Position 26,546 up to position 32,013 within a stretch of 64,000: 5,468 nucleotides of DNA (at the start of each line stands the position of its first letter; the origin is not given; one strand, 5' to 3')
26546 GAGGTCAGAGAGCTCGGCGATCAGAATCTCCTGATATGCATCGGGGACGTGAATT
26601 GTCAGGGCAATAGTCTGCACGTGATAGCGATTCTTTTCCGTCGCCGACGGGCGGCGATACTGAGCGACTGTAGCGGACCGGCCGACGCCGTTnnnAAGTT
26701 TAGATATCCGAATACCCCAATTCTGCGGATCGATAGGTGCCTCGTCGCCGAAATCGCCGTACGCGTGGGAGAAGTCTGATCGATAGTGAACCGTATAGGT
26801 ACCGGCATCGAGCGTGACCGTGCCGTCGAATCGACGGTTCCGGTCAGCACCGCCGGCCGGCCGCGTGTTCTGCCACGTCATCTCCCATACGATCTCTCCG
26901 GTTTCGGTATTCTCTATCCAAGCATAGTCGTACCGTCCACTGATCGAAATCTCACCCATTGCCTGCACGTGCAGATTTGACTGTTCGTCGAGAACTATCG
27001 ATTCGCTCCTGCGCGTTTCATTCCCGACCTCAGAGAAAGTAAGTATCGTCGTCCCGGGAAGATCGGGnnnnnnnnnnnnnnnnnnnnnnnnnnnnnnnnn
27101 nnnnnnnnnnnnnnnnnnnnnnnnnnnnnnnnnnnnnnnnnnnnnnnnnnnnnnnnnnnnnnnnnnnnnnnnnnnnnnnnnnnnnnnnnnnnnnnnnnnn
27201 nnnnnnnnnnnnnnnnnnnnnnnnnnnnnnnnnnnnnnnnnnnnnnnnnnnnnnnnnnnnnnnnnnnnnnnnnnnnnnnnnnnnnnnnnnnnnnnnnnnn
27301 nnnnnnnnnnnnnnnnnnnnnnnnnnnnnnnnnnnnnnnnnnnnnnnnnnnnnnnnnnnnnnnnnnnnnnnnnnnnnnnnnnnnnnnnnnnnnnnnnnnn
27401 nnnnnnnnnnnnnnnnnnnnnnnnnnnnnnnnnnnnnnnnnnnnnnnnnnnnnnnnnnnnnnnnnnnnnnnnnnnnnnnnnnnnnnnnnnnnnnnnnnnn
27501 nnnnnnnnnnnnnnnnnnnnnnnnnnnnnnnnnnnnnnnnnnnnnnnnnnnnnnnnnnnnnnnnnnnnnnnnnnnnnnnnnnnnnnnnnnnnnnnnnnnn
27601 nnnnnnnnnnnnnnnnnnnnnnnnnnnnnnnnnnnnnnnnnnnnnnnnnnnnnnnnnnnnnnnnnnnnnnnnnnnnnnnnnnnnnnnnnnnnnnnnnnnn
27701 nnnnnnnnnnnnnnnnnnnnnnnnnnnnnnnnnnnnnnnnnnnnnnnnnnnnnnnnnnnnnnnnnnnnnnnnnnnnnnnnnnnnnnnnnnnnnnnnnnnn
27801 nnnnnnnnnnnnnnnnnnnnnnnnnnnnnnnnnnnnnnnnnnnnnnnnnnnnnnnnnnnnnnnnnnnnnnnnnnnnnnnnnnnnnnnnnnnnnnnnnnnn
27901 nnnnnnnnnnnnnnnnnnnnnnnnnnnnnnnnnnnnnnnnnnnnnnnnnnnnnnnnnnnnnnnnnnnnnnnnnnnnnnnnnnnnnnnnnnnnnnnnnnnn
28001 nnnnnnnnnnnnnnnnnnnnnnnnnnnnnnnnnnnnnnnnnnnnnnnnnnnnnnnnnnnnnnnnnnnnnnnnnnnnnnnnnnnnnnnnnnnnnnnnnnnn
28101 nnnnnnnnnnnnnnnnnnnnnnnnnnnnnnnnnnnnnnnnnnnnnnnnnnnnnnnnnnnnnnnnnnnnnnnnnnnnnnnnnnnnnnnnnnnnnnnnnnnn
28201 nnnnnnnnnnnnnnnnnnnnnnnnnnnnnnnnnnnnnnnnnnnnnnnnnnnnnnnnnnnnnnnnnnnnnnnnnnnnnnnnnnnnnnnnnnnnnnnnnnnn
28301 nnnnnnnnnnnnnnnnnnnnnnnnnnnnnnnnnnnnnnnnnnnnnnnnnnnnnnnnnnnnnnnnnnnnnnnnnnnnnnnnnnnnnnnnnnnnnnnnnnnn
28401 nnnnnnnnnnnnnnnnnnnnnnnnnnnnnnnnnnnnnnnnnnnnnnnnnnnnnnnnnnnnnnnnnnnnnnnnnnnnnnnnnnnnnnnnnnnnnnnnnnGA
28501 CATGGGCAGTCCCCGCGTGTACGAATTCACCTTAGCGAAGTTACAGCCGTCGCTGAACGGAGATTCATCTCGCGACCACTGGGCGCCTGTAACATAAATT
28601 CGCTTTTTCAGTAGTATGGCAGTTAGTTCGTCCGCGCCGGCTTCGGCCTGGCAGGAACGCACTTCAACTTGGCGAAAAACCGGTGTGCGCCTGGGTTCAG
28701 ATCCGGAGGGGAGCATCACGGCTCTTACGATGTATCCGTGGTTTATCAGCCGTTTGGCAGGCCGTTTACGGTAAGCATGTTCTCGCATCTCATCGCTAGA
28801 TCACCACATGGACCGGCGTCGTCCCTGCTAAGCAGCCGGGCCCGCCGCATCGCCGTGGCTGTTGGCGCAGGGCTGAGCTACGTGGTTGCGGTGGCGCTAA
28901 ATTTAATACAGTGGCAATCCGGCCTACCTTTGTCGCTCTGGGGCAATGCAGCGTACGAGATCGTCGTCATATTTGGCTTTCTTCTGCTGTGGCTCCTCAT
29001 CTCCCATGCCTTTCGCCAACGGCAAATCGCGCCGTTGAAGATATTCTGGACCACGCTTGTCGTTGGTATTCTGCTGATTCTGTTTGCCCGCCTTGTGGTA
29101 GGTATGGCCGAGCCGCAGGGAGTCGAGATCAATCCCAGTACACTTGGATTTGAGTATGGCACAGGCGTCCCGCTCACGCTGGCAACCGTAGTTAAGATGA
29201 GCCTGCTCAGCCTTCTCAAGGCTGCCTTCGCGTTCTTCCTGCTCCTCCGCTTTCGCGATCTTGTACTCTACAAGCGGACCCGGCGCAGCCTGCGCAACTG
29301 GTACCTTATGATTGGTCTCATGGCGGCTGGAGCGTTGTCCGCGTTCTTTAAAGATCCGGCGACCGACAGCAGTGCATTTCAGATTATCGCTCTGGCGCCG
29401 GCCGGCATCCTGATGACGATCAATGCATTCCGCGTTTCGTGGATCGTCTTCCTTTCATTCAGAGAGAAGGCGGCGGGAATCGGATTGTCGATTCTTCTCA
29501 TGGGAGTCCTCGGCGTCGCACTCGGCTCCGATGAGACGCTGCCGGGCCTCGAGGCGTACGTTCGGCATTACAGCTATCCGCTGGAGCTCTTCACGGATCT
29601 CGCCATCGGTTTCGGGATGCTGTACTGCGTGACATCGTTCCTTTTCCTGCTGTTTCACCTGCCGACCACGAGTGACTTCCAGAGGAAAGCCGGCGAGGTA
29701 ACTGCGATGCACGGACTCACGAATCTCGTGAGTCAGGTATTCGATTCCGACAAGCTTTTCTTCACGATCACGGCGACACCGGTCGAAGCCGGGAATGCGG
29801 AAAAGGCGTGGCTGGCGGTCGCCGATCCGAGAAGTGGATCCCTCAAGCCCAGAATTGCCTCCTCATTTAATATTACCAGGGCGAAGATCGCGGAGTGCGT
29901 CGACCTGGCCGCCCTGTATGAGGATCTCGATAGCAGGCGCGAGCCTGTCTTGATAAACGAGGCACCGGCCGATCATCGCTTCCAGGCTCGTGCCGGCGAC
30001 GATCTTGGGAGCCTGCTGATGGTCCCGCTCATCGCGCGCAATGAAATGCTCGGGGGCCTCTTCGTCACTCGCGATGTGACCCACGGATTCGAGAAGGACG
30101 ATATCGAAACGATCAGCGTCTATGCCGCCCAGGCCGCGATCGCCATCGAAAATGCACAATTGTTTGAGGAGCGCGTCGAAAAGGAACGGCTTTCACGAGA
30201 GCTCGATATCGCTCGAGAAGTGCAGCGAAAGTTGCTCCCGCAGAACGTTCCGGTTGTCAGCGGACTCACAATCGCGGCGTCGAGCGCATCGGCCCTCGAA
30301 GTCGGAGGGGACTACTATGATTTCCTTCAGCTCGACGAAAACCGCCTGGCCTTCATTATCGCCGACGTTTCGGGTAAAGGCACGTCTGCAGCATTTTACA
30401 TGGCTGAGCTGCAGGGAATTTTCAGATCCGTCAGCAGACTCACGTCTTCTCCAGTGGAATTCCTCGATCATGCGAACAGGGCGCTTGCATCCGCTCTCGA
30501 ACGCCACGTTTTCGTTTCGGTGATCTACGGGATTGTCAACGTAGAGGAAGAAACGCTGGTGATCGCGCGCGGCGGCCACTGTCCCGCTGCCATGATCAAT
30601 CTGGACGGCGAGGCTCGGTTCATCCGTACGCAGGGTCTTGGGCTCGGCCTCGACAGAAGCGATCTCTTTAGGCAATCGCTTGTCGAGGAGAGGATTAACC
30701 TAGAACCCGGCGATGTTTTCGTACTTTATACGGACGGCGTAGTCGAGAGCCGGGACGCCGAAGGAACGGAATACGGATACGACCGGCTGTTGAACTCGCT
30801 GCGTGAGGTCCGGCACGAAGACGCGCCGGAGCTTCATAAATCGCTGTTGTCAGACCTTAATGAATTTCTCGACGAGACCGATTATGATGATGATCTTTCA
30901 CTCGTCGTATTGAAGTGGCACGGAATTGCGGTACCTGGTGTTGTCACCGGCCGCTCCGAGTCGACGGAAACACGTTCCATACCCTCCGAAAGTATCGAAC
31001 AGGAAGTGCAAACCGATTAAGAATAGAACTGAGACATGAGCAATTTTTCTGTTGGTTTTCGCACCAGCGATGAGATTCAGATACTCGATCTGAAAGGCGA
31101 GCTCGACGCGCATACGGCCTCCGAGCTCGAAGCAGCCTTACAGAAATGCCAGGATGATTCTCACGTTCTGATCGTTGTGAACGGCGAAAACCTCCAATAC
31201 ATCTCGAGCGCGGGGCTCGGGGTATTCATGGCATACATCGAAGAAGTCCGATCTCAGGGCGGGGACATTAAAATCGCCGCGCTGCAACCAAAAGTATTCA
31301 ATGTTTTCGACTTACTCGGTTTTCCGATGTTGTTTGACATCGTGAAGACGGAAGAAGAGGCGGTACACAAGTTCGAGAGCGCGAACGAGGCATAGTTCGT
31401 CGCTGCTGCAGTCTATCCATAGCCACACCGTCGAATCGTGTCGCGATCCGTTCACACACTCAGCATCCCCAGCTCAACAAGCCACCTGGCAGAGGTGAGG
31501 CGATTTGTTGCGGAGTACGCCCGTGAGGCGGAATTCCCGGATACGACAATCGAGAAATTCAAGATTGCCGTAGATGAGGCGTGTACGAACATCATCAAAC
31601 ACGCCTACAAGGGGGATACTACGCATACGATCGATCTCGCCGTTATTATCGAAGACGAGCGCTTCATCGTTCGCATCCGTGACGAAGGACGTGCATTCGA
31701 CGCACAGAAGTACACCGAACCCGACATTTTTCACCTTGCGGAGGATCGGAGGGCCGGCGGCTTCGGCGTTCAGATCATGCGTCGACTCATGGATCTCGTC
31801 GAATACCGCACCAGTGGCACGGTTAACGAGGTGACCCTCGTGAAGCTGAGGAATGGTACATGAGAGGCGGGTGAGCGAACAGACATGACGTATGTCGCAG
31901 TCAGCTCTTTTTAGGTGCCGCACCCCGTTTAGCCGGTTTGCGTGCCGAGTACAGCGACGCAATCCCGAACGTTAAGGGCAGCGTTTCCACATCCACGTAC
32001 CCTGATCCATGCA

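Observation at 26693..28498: Secreted protein built from four copies of an unrecognised ~115-aa Trp/Tyr-rich repeat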

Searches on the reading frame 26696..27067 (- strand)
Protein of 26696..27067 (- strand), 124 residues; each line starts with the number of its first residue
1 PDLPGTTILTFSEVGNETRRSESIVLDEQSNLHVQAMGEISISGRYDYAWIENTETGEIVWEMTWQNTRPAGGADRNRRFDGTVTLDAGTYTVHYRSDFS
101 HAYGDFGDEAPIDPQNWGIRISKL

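Call 32: search_solved_structures(query=A4, max_evalue=10, show_alignments=3)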
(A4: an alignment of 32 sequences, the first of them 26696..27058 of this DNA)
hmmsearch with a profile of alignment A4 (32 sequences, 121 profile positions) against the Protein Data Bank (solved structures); distinct sequences matched with E-value up to 10: 0.

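Call 33: predict_structure(alignment_id=A3)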
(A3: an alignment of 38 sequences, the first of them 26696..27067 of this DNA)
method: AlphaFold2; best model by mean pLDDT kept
length: 124 residues; sequences in the alignment: 38
mean_pLDDT: 95.4   pTM: 0.88
mean pLDDT of the five models: 95.4, 95.3, 94.8, 94.8, 94.4
residues with pLDDT >= 90: 115; 70-90: 6; 50-70: 2; < 50: 1
segments of 3 or more residues with pLDDT < 50: none
pLDDT, mean of each block of 10 residues (from residue 1): 81 97 98 98 95 98 98 97 98 96 91 98 96
secondary structure, 60 per line:
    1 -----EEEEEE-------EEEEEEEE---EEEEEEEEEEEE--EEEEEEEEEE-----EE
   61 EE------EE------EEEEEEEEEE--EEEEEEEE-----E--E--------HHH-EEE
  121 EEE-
elements in order: E6-11 E19-26 E30-41 E44-53 E59-62 E77-86 E89-96 E118-123
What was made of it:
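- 26699..27052 (-): Repeat 4 (aa 483-600). It is the best match to the family consensus and was modelled on its own. Single-domain model has pLDDT 95.4 and eight strands (call 33).
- On CUB domain (Pfam PF00431): The repeat-4 model has eight strands and pLDDT 95.4 (call 33).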

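Call 35: fold_search(model_id=the predicted structure, library=pdb)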
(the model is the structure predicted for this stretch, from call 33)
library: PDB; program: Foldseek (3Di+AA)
matches with E <= 10: 1622; with E <= 0.001: 2
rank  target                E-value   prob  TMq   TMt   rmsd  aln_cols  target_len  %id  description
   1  1szb_A                5.8e-04  1.00  0.53  0.41   4.6       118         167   13  Crystal structure of the human MBL-associated protein 19 (MAp19) (released 2004-06-22)
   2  2cdp_C                8.8e-04  1.00  0.38  0.38   8.7       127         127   16  Structure of a CBM6 in complex with neoagarohexaose (released 2006-02-08)
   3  2cdp_B                1.4e-03  1.00  0.38  0.38   8.5       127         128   15  Structure of a CBM6 in complex with neoagarohexaose (released 2006-02-08)
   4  3m6s_C                1.4e-03  0.99  0.35  0.17   7.5       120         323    9  Crystal structure of H1N1pdm Hemagglutinin (released 2010-03-31)
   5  9oi2_C                1.4e-03  0.99  0.35  0.17   7.5       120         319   12  Structure of human Fab 245 in complex with influenza H1N1 A/Solomon Island/3/2006 hemagglutinin (released 2026-02-04)
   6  2cdp_D                1.5e-03  1.00  0.38  0.37  10.1       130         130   15  Structure of a CBM6 in complex with neoagarohexaose (released 2006-02-08)
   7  2cdo_C                1.7e-03  1.00  0.39  0.36   9.6       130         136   15  structure of agarase carbohydrate binding module in complex with neoagarohexaose (released 2006-02-16)
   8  2cdp_A                1.7e-03  1.00  0.39  0.36   9.4       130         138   15  Structure of a CBM6 in complex with neoagarohexaose (released 2006-02-08)
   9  3m6s_G                1.7e-03  0.99  0.35  0.17   7.6       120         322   10  Crystal structure of H1N1pdm Hemagglutinin (released 2010-03-31)
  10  6f1h_C                2.1e-03  1.00  0.60  0.29   4.8       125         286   16  C1rC1s complex (released 2018-01-17)
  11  1szb_B                2.1e-03  1.00  0.53  0.42   6.4       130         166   11  Crystal structure of the human MBL-associated protein 19 (MAp19) (released 2004-06-22)
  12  3m6s_A                2.1e-03  0.99  0.35  0.17   7.5       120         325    9  Crystal structure of H1N1pdm Hemagglutinin (released 2010-03-31)
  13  5ckm                  2.2e-03  1.00  0.49  0.25   6.9       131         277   14  The CUB1-EGF-CUB2 domains of rat MBL-associated serine protease-2 (MASP-2) bound to Ca2+ (released 2017-01-18)
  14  2cdo_B                2.2e-03  1.00  0.39  0.36   9.5       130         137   15  structure of agarase carbohydrate binding module in complex with neoagarohexaose (released 2006-02-16)
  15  2cdo_A                2.2e-03  0.99  0.37  0.35   9.5       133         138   14  structure of agarase carbohydrate binding module in complex with neoagarohexaose (released 2006-02-16)
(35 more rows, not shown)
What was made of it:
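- On CUB domain (Pfam PF00431): TMq is 0.53 to 1szb, 0.60 to 6f1h_C and 0.49-0.53 to MASP-1/-2, with probability 1.0 (call 35).
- Closest known: Ca2+-binding CUB domains of C1r/C1s/MASP/MAp19. Same: Both are eight-stranded jelly rolls built from two four-stranded sheets, and these are the best Foldseek matches (TMq 0.5-0.6; call 35).
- Closest known: Family 6 carbohydrate-binding modules. Same: Beta-jelly-roll sandwich of similar size, with a Foldseek probability of 1.0 (call 35).
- Closest known: Family 6 carbohydrate-binding modules. Different: Lower structural similarity (TMq 0.38, rmsd 8-10 Å; call 35).
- CBM6 scores 0.38 and the haemagglutinin head 0.35 (call 35). The jelly-roll fold matches CBM6 from an agarase (2cdp/2cdo, probability 1.0, TMq 0.38; call 35). 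TM to CBMs (0.38) is clearly lower than to CUB domains (0.5-0.6) (call 35). CUB domains are the best structural matches (TMq up to 0.60, probability 1.0; call 35). GOLD, the KP-43 C-terminal domain and the haemagglutinin head also hit (call 35).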

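Call 38: search_protein_representatives(alignment_id=A4)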
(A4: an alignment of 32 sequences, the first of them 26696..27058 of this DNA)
Query: 32 sequences, 121 profile positions. Proteins with E-value up to 0.001 (for the whole library): 1218; up to 1e-10: 924; up to 1e-30: 430. The best 150 are listed.
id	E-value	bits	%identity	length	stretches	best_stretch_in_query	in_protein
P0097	2.2e-212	708.8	-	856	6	2-120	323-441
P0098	4.3e-209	698.2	-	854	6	3-120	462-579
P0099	4.3e-202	675.6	-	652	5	4-119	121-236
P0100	3.6e-192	643.6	-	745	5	3-119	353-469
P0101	2.8e-183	614.9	-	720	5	2-120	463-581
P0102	3.7e-147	498.3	-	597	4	2-119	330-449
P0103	5.2e-143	484.9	-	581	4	4-119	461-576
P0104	3.2e-139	472.7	-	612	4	3-120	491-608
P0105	3.7e-139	472.5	-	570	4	3-120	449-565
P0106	3.4e-138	469.3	-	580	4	4-119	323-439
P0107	4.1e-138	469.1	-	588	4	3-119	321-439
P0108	3.9e-137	465.9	-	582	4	3-119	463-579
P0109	5.6e-137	465.4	-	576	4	4-120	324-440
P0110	5.8e-137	465.4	-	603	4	3-120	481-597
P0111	7.4e-137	465.0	-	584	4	4-119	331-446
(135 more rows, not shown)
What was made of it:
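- There are 1,218 clusters at 50% identity with E<=1e-3, mostly with 4 matched stretches and a few with 5-6 (call 38).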

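Call 41: search_protein_families(library=pfam, alignment_id=A4, max_evalue=10)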
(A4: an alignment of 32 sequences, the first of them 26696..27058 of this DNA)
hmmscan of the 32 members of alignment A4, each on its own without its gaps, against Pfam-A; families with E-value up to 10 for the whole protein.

A. member 1, window:26696-27058:- (121 aa): 0 families

B. families by the number of members that match (of 32 scanned): 11 families
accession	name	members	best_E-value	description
PF08801.17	Nucleoporin_N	1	0.043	Nup133 N terminal like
PF07234.17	Babuvirus_MP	1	0.059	Movement and RNA silencing protein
PF11114.13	Minor_capsid_2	1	0.12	Minor capsid protein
PF16561.11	AMPK1_CBM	1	0.13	Glycogen recognition site of AMP-activated protein kinase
PF05595.16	DUF771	1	0.15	Domain of unknown function (DUF771)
PF22065.2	Cep192_D7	1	0.17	Cep192 domain 7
PF21469.2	BH1974-like_central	1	0.17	BH1974-like, central domain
PF16405.10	DUF5013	1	0.18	Domain of unknown function (DUF5013)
PF16539.10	FlgT_M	1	0.23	Flagellar assembly protein T, middle domain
PF01916.23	DS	1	0.24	Deoxyhypusine synthase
PF24312.1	Ig-like_POM152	1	0.27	Nucleoporin POM152, Ig-like domain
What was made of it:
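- On CUB domain (Pfam PF00431): It does not appear for any of 32 single repeats at E<=10 (call 41).
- No CBM model in Pfam hits any of the 32 repeats, apart from one AMPK1_CBM hit at E 0.13 (call 41).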

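Call 74: fold_search(model_id=the predicted structure, library=viral)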
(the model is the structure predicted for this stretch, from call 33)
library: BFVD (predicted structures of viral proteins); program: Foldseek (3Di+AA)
matches with E <= 10: 1655; with E <= 0.001: 0
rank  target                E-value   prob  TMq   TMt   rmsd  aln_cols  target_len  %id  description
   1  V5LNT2                1.8e-03  0.99  0.39  0.09   7.6       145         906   14  (no name in the UniProt tables at hand)
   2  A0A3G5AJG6            2.1e-03  0.99  0.37  0.25   8.6       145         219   12  Uncharacterized protein [Solivirus sp.]
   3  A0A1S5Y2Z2            2.4e-03  1.00  0.40  0.27   5.8       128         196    6  Prefoldin [uncultured archaeal virus]
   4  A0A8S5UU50            3.9e-03  0.98  0.37  0.27   8.2       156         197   10  Uncharacterized protein [Siphoviridae sp. ctpyK9]
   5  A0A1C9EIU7            4.3e-03  1.00  0.45  0.38   6.5       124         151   10  Hemagglutinin estrase glycoprotein (Fragment) [Rabbit coronavirus]
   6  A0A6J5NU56            4.3e-03  1.00  0.47  0.21   7.4       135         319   10  Uncharacterized protein [uncultured Caudovirales phage]
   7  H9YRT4                4.5e-03  1.00  0.46  0.51   6.9       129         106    8  (no name in the UniProt tables at hand)
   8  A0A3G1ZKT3            5.1e-03  1.00  0.47  0.33   6.9       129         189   12  Transmembrane domain protein [Halobacterium phage phiH]
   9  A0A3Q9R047            5.1e-03  0.99  0.39  0.31  10.1       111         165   15  Hemagglutinin-esterase (Fragment) [Influenza D virus]
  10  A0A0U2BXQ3            5.6e-03  0.91  0.31  0.28   8.9       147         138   11  Uncharacterized protein [Paracoccus phage Shpa]
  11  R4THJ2                5.9e-03  0.92  0.35  0.21   9.2       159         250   12  (no name in the UniProt tables at hand)
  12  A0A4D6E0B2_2          7.8e-03  0.99  0.46  0.08   9.7       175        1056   14  (no name in the UniProt tables at hand)
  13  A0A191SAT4            7.8e-03  0.99  0.42  0.30  12.2       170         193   10  (no name in the UniProt tables at hand)
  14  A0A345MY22            8.2e-03  1.00  0.37  0.33   6.3       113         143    9  (no name in the UniProt tables at hand)
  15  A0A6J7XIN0            8.6e-03  0.99  0.41  0.15   6.6       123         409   13  Uncharacterized protein [uncultured Caudovirales phage]
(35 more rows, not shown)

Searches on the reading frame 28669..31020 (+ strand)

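Call 47: search_protein_families(library=pfam, proteins=[window:28669-31020:+], max_evalue=0.001)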
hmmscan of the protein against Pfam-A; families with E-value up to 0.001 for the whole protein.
window:28669-31020:+ (783 aa): 4 families
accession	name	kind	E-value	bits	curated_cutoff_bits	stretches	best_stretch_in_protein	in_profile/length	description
PF07228.17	SpoIIE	-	1.4e-43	149.5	25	1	556-751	1-192/192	Stage II sporulation protein E (SpoIIE)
PF13185.12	GAF_2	-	6.4e-09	36.6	28.6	1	372-494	16-136/136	GAF domain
PF01590.32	GAF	-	3.7e-07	31.2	22.4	1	420-493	58-133/133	GAF domain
PF13492.12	GAF_3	-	4.1e-07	30.9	27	1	373-495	15-129/129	GAF domain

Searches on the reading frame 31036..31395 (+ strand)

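Call 47: search_protein_families(library=pfam, proteins=[window:31036-31395:+], max_evalue=0.001)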
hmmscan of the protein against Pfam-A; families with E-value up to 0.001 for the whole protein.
window:31036-31395:+ (119 aa): 2 families
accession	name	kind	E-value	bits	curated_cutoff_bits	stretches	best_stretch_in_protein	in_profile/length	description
PF01740.26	STAS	-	3.1e-16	59.5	22.6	1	9-109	5-106/106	STAS domain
PF13466.11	STAS_2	-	3.8e-10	40.2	29.2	1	17-96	1-79/80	STAS domain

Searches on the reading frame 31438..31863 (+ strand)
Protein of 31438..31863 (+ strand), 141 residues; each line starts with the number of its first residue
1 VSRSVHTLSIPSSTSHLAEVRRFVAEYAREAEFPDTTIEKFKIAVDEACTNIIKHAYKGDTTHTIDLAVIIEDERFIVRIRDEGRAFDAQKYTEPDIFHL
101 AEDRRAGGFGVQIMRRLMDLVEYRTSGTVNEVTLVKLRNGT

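Call 47: search_protein_families(library=pfam, proteins=[window:31438-31863:+], max_evalue=0.001)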
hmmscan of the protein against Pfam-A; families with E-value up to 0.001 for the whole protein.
window:31438-31863:+ (141 aa): 2 families
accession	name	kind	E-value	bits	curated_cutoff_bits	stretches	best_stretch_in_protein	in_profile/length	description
PF13581.12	HATPase_c_2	-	1e-30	106.8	27.4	1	10-136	1-127/127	Histidine kinase-like ATPase domain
PF02518.31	HATPase_c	-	3.9e-07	30.9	26.4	1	40-122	5-88/111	Histidine kinase-, DNA gyrase B-, and HSP90-like ATPase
